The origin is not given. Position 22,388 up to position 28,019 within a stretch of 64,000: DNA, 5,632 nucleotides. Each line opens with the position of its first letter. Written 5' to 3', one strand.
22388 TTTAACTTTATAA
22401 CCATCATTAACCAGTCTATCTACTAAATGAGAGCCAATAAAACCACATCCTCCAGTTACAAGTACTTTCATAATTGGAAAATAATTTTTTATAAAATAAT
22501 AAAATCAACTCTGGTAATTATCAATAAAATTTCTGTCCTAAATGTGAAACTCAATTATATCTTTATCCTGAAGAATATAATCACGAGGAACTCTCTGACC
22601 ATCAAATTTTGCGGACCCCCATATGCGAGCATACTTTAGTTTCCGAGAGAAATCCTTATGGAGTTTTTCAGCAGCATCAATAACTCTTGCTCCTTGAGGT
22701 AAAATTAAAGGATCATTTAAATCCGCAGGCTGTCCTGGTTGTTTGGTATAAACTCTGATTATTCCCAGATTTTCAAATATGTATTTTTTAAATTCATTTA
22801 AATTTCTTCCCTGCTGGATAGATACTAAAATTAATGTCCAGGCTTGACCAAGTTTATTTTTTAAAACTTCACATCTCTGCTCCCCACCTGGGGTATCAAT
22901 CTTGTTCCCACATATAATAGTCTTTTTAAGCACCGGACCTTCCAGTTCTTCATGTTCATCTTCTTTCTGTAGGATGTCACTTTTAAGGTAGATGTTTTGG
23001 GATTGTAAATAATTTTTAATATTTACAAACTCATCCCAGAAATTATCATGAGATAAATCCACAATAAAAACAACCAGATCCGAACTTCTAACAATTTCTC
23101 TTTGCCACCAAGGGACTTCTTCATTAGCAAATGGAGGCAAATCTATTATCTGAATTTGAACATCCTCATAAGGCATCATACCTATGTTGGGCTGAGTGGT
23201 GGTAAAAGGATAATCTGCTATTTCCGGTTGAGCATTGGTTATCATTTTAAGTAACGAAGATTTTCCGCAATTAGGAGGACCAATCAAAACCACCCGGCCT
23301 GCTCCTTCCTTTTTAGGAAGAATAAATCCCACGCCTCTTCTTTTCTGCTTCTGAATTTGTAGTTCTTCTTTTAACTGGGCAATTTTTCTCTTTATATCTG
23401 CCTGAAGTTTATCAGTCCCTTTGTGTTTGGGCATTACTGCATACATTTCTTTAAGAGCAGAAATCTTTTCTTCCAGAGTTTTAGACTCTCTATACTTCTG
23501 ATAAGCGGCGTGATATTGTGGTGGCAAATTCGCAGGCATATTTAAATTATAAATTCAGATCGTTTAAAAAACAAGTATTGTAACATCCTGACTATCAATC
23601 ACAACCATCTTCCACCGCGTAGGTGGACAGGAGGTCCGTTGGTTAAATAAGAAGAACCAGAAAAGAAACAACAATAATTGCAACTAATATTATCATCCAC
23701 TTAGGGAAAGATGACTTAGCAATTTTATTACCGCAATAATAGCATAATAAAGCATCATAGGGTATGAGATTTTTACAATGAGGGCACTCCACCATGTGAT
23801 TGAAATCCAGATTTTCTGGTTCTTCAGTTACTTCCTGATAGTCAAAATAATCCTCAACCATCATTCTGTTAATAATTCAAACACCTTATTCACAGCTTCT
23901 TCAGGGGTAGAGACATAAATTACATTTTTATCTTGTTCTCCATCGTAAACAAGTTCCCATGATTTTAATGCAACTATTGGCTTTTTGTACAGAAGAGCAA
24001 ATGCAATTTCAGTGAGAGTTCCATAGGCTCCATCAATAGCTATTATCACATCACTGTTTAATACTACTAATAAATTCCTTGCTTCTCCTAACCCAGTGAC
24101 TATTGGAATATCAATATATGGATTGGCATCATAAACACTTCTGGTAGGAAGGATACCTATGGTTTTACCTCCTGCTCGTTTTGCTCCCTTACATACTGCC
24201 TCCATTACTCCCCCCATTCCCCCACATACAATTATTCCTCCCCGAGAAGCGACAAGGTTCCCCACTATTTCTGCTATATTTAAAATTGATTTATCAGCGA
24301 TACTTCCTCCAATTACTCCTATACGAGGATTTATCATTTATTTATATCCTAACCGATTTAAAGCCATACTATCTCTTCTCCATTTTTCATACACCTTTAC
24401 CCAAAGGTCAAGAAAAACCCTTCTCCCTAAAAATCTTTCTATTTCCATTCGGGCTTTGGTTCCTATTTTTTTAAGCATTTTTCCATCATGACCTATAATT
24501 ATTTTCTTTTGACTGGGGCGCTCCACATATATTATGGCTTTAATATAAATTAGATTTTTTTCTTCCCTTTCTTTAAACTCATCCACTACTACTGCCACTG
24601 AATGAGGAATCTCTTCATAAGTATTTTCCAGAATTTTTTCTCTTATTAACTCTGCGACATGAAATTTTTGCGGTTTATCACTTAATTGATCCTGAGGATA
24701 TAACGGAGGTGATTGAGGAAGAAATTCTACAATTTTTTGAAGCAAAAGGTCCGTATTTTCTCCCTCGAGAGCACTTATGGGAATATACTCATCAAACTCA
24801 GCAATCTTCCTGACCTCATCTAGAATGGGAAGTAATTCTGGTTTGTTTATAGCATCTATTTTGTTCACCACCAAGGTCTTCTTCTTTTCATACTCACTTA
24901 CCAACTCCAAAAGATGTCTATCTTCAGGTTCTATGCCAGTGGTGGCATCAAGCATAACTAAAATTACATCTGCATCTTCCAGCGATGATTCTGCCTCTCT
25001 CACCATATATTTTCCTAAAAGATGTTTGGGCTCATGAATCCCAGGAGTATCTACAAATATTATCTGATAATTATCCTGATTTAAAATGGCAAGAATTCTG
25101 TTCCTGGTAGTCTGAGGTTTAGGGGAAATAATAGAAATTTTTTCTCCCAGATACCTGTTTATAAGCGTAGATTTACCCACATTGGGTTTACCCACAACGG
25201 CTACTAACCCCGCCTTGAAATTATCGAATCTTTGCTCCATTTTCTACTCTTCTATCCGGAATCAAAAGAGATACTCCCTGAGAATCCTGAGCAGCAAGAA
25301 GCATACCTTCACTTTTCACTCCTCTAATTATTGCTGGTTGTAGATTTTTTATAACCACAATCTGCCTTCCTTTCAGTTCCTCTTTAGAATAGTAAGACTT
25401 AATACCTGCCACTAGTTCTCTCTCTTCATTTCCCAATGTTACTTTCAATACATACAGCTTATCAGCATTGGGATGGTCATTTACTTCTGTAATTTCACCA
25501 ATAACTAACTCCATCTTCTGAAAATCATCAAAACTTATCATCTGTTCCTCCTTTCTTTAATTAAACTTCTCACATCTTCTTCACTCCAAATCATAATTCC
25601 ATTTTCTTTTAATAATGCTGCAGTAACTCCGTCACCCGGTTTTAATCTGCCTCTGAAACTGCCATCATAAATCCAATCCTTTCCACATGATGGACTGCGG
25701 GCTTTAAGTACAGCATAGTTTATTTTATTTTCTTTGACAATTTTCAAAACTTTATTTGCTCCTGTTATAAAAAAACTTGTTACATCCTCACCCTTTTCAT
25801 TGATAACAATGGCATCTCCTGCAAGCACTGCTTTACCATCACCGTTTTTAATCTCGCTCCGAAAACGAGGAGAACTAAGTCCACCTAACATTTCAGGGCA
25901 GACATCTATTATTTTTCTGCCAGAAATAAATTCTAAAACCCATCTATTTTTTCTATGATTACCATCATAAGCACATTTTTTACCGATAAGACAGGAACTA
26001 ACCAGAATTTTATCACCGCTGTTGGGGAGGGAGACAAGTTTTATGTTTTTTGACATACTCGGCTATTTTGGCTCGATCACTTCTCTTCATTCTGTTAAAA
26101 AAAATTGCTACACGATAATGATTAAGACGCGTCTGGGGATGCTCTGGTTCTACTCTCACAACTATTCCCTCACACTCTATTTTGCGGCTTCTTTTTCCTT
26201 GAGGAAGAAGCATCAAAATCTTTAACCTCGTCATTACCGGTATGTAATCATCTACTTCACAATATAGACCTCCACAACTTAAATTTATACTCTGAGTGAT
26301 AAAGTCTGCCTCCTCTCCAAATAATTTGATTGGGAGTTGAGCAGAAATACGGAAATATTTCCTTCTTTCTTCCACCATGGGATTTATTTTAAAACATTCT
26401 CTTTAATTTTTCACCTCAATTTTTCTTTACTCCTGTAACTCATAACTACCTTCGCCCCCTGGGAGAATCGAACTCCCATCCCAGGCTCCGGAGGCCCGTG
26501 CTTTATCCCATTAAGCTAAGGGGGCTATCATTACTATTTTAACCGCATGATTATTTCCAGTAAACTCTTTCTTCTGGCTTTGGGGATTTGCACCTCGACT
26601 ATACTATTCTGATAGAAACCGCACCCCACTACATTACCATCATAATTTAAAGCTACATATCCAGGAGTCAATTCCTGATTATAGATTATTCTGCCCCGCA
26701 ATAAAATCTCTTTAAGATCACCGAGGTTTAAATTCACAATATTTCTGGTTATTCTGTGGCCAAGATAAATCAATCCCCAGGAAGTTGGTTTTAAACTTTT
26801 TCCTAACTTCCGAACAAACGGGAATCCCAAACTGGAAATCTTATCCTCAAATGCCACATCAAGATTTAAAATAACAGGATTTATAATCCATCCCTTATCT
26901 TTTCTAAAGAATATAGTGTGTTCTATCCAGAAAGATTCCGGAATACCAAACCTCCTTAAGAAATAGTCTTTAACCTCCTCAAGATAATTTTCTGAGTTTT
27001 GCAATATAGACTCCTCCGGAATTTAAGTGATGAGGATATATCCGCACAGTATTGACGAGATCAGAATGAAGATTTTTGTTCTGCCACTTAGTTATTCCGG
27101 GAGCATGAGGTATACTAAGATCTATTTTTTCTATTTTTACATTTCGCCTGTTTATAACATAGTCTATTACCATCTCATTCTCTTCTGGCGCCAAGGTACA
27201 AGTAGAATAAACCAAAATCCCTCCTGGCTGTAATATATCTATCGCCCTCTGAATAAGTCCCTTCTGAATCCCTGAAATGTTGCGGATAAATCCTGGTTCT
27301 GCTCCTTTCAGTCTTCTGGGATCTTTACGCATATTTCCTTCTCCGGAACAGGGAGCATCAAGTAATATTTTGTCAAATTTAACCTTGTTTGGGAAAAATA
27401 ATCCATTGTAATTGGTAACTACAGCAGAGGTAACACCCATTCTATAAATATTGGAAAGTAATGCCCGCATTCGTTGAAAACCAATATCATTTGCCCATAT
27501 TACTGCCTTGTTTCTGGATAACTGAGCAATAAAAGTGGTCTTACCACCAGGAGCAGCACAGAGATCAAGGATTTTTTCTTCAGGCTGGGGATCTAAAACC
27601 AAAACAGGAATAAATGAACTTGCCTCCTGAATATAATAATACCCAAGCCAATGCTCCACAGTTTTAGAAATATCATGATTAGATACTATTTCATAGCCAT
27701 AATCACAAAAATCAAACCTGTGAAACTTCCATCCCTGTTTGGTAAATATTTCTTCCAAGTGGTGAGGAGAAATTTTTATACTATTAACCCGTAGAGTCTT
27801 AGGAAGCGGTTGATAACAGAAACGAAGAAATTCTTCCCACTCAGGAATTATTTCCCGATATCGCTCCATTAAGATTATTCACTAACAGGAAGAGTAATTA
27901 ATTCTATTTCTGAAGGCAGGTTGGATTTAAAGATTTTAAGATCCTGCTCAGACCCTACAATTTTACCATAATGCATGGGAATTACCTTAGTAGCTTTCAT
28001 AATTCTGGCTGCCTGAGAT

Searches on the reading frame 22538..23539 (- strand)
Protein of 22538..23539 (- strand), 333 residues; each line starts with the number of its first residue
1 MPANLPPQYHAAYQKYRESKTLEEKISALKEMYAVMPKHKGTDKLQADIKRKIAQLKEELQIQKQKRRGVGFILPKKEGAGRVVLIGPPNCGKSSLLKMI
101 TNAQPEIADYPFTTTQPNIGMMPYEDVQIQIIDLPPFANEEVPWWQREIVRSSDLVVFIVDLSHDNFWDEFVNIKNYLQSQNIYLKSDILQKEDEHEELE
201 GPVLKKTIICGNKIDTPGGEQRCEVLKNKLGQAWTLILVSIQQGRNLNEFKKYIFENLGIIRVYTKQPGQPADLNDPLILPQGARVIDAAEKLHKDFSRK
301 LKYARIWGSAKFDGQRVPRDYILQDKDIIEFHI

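Call 50: search_protein_families(library=pfam, proteins=[window:22538-23539:-], max_evalue=0.001)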
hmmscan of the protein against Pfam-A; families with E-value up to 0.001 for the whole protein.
window:22538-23539:- (333 aa): 5 families
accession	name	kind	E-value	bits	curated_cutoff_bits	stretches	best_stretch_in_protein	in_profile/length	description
PF01926.29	MMR_HSR1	-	7.4e-19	68.4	21.9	1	82-180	1-102/113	50S ribosome-binding GTPase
PF02824.27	TGS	-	3.6e-14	53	22.2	1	261-331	1-58/60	TGS domain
PF02421.24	FeoB_N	-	1.9e-10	40.9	27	1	82-135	2-55/156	Ferrous iron transport protein B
PF16897.10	MMR_HSR1_Xtn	-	9.1e-06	26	35.2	0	205-259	56-105/106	C-terminal region of MMR_HSR1 domain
PF00025.27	Arf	-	1.1e-05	25.4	22.3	1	79-225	13-136/174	ADP-ribosylation factor family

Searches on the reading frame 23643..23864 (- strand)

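Call 50: search_protein_families(library=pfam, proteins=[window:23643-23864:-], max_evalue=0.001)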
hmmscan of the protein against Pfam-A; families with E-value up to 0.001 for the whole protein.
window:23643-23864:- (73 aa): 3 families
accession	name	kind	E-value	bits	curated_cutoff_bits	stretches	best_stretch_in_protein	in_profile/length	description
PF13248.11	Zn_ribbon_3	-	5.1e-07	29.4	27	1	24-48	2-26/26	zinc-ribbon domain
PF12773.13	DZR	-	0.00028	21.4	27.3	1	27-49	1-23/45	Double zinc ribbon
PF10571.15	UPF0547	-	0.00067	20.2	29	0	26-45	2-21/26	Uncharacterised protein family UPF0547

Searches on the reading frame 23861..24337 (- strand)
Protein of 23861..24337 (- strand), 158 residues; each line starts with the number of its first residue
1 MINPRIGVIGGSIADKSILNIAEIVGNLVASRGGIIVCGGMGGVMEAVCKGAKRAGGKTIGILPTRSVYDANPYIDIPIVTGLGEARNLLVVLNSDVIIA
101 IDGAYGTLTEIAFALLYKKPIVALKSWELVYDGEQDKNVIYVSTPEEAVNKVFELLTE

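Call 50: search_protein_families(library=pfam, proteins=[window:23861-24337:-], max_evalue=0.001)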
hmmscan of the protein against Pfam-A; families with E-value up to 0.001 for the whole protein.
window:23861-24337:- (158 aa): 3 families
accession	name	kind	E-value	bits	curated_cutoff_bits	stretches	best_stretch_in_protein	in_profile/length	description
PF18306.6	LDcluster4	-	3.8e-45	153.6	26.3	1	5-149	3-151/151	SLOG cluster4 family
PF03641.19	Lysine_decarbox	-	0.00024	21.7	27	1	45-113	1-71/131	Possible lysine decarboxylase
PF02481.21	DNA_processg_A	-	0.00064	19.4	29.6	0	4-65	45-106/212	DNA recombination-mediator protein A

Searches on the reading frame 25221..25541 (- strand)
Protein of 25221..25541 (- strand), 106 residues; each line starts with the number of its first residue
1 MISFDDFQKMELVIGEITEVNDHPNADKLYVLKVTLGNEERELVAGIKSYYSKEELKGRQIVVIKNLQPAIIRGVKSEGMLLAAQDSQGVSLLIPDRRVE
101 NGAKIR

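Call 50: search_protein_families(library=pfam, proteins=[window:25221-25541:-], max_evalue=0.001)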
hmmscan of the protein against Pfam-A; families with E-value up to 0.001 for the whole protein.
window:25221-25541:- (106 aa): 1 family
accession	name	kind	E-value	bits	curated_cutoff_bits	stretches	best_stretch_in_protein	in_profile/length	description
PF01588.26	tRNA_bind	-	2.8e-30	104.7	27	1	12-104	1-96/96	Putative tRNA binding domain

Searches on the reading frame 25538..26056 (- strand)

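Call 3: search_protein_families(library=pfam, proteins=[window:25538-26056:-], max_evalue=1)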
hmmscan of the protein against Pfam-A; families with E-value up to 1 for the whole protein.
window:25538-26056:- (172 aa): 2 families
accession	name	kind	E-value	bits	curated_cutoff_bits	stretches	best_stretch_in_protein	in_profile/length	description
PF04463.17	2-thiour_desulf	-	3.6e-41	140.9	34.7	1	17-161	1-141/141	2-thiouracil desulfurase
PF18641.6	LidA_Long_CC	-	0.16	12.3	26.5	1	75-120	61-107/177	LidA long coiled-coil domain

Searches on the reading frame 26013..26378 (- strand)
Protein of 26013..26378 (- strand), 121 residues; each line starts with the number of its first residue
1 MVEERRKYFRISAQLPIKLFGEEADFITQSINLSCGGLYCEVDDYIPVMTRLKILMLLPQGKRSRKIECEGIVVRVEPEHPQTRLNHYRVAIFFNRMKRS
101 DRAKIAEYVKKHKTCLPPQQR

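Call 3: search_protein_families(library=pfam, proteins=[window:26013-26378:-], max_evalue=1)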
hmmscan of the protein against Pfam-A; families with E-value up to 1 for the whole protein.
window:26013-26378:- (121 aa): 1 family
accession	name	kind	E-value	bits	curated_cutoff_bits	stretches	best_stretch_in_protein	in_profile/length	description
PF07238.19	PilZ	-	1e-10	42.3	22.5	1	4-110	1-101/102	PilZ domain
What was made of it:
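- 26013..26378 (-): Stand-alone PilZ domain protein, 121 aa, with RxxxR (RRKYFR) and N-x-S-x-x-G (NLSCGG) motifs. It is the phylum-wide downstream partner of ZnR. PF07238 at 42.3 bits against a cutoff of 22.5 (call 3).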

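Call 74: search_protein_families(library=padloc, proteins=[window:26013-26378:-], max_evalue=0.01)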
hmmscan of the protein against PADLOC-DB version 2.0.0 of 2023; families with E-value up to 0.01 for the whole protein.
window:26013-26378:- (121 aa): 0 families

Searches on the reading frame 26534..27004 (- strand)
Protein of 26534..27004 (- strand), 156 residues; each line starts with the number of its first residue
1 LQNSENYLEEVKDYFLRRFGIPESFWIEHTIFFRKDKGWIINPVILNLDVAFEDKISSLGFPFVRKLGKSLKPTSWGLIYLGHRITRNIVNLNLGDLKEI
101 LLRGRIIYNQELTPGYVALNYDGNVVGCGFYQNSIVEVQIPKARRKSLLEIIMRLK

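Call 3: search_protein_families(library=pfam, proteins=[window:26534-27004:-], max_evalue=1)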
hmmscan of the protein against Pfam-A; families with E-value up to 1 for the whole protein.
window:26534-27004:- (156 aa): 3 families
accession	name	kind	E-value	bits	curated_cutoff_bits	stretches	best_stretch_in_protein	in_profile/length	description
PF13636.12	Methyltranf_PUA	-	0.00036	21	27.6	1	102-145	5-48/49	RNA-binding PUA-like domain of methyltransferase RsmF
PF05695.17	Ycf2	-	0.0047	14.6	29.2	1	25-109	179-267/1486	Ycf2 family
PF13186.11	SPASM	-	0.12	13.2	21.5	1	116-152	7-43/67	Iron-sulfur cluster-binding domain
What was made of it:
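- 26534..27004 (-): 156-aa ORF with a weak PUA-like match (the RsmF C-terminal domain). It overlaps the methyltransferase ORF by 26 nt and has its own GGAGGAG SD and a TTG start. PF13636 at E 3.6e-4, 21 bits, below threshold (call 3).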

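Call 4: search_protein_families(library=ncbifam, proteins=[window:26534-27004:-], max_evalue=1)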
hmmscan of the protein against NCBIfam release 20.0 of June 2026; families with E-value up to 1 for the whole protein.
window:26534-27004:- (156 aa): 0 families

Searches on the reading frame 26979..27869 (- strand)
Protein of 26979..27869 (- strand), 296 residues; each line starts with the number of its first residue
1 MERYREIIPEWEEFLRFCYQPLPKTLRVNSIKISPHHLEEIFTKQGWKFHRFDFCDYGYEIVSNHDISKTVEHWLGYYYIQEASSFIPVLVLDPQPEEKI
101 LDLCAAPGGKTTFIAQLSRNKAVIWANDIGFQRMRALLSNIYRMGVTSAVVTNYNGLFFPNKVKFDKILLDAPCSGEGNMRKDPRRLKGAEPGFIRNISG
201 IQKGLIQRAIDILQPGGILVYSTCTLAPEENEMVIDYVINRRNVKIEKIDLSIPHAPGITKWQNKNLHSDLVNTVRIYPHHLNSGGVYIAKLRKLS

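Call 3: search_protein_families(library=pfam, proteins=[window:26979-27869:-], max_evalue=1)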
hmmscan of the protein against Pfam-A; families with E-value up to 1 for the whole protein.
window:26979-27869:- (296 aa): 5 families
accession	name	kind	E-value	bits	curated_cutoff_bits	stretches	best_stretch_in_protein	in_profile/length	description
PF01189.24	Methyltr_RsmB-F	-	2.3e-54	184.6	27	1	90-293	2-199/199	16S rRNA methyltransferase RsmB/F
PF17125.10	Methyltr_RsmF_N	-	4.3e-13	49.9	34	1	3-83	8-86/86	N-terminal domain of 16S rRNA methyltransferase RsmF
PF22458.1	RsmF-B_ferredox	-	0.00019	21.9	27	1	2-65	7-71/74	Methyltr_RsmF/B-like, ferredoxin-like domain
PF01728.25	FtsJ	-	0.00088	19.7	24.1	1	96-224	21-140/181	FtsJ-like methyltransferase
PF13847.12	Methyltransf_31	-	0.22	11.6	27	1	97-226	4-114/145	Methyltransferase domain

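Call 4: search_protein_families(library=ncbifam, proteins=[window:26979-27869:-], max_evalue=1)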
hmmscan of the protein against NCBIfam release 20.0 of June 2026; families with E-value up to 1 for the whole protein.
window:26979-27869:- (296 aa): 11 families
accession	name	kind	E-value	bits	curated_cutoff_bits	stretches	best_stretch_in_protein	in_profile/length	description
TIGR00446.1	nop2p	subfamily_domain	2.6e-80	269.5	210.45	1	26-294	1-264/264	NOL1/NOP2/sun family putative RNA methylase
NF008898.0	PRK11933.1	equivalog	1.2e-67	228.5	588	1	11-295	26-311/480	16S rRNA (cytosine(1407)-C(5))-methyltransferase RsmF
NF040814.1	tRNA_cyt_mtase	equivalog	4.4e-66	223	550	1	2-294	14-304/305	tRNA (cytosine(49)-C(5))-methyltransferase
NF041567.1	mtaseRsmF_Thermus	equivalog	4.3e-65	220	690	1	21-294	20-290/443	16S rRNA (cytosine(1407)-C(5))-methyltransferase RsmF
NF011494.0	PRK14902.1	equivalog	1.2e-54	185.9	319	1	12-294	167-442/444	16S rRNA (cytosine(967)-C(5))-methyltransferase RsmB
NF011493.0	PRK14901.1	equivalog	2.9e-52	178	540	1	12-294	169-445/447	16S rRNA (cytosine(967)-C(5))-methyltransferase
TIGR00563.1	rsmB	equivalog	2.1e-50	172.2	269.05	1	11-294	159-435/437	16S rRNA (cytosine(967)-C(5))-methyltransferase RsmB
NF011495.0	PRK14903.1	equivalog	3.7e-39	134.8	503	1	13-250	153-392/431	16S rRNA (cytosine(967)-C(5))-methyltransferase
NF008149.0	PRK10901.1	equivalog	2.4e-37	128.9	375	1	10-294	165-432/434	16S rRNA (cytosine(967)-C(5))-methyltransferase RsmB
TIGR03533.1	L3_gln_methyl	equivalog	0.00018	21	229.7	1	86-221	113-249/284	50S ribosomal protein L3 N(5)-glutamine methyltransferase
NF033164.1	lipo_LipL46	equivalog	0.19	10.4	400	1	98-182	271-356/413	lipoprotein LipL46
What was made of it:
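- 26979..27869 (-): RsmF/nop2p-type RNA m5C methyltransferase core, 296 aa, not RsmB. It is the lineage-restricted insertion between MBL and PilZ. RsmB TIGR00563 at 172 bits, below its cutoff of 269 (call 4).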
